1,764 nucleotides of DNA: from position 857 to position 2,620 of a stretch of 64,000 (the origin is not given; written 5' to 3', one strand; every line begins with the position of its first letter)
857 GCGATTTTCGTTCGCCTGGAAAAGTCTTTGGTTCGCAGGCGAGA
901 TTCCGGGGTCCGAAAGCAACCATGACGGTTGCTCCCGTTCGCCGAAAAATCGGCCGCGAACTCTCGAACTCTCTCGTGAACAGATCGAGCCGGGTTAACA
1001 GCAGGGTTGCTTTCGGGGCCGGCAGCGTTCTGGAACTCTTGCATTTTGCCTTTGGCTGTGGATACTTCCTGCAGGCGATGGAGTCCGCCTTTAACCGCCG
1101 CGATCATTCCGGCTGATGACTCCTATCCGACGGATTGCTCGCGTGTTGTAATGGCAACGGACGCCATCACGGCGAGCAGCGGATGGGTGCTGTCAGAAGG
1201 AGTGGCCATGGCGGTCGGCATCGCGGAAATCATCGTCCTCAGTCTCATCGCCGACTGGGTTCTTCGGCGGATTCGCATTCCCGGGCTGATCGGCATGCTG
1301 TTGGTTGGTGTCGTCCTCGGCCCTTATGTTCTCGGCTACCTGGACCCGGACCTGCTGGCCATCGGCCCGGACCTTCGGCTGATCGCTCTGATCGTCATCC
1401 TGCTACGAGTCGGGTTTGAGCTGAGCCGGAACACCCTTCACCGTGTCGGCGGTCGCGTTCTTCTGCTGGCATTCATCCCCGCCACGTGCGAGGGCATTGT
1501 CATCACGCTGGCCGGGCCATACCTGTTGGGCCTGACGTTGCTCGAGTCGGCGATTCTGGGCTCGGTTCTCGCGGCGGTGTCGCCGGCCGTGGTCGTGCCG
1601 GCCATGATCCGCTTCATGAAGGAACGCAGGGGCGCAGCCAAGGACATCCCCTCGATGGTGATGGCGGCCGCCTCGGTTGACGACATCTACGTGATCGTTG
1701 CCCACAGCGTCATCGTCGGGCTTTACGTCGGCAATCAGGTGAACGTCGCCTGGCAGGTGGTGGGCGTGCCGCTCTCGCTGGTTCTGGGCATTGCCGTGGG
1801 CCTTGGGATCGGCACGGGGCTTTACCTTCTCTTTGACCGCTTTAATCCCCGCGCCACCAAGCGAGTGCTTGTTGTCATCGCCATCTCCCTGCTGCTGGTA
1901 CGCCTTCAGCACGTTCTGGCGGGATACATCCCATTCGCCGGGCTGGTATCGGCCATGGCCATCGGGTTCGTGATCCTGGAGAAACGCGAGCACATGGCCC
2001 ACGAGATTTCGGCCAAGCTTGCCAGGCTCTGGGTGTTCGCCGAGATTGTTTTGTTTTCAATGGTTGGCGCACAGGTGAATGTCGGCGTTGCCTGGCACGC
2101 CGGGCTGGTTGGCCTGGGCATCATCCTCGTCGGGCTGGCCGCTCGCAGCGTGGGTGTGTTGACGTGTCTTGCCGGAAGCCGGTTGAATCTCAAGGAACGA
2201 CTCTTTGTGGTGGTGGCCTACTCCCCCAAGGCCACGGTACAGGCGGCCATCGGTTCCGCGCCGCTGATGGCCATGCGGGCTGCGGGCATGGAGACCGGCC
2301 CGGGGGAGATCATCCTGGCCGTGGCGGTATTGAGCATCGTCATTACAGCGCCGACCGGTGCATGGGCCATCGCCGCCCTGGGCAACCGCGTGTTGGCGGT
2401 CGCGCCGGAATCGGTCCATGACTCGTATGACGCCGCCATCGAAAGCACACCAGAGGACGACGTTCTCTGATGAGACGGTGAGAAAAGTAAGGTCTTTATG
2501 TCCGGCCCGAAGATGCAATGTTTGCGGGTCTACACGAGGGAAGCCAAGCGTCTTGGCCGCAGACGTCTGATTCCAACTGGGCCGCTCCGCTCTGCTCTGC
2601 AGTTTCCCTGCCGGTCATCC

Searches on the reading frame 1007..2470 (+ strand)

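Call 48: search_protein_families(library=pfam, proteins=[window:1007-2470:+], max_evalue=0.001)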
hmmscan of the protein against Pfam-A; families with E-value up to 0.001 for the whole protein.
window:1007-2470:+ (487 aa): 1 family
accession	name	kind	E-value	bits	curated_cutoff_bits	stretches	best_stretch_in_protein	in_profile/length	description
PF00999.27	Na_H_Exchanger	-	4.4e-41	141.4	26.2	1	76-448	1-362/375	Sodium/hydrogen exchanger, transmembrane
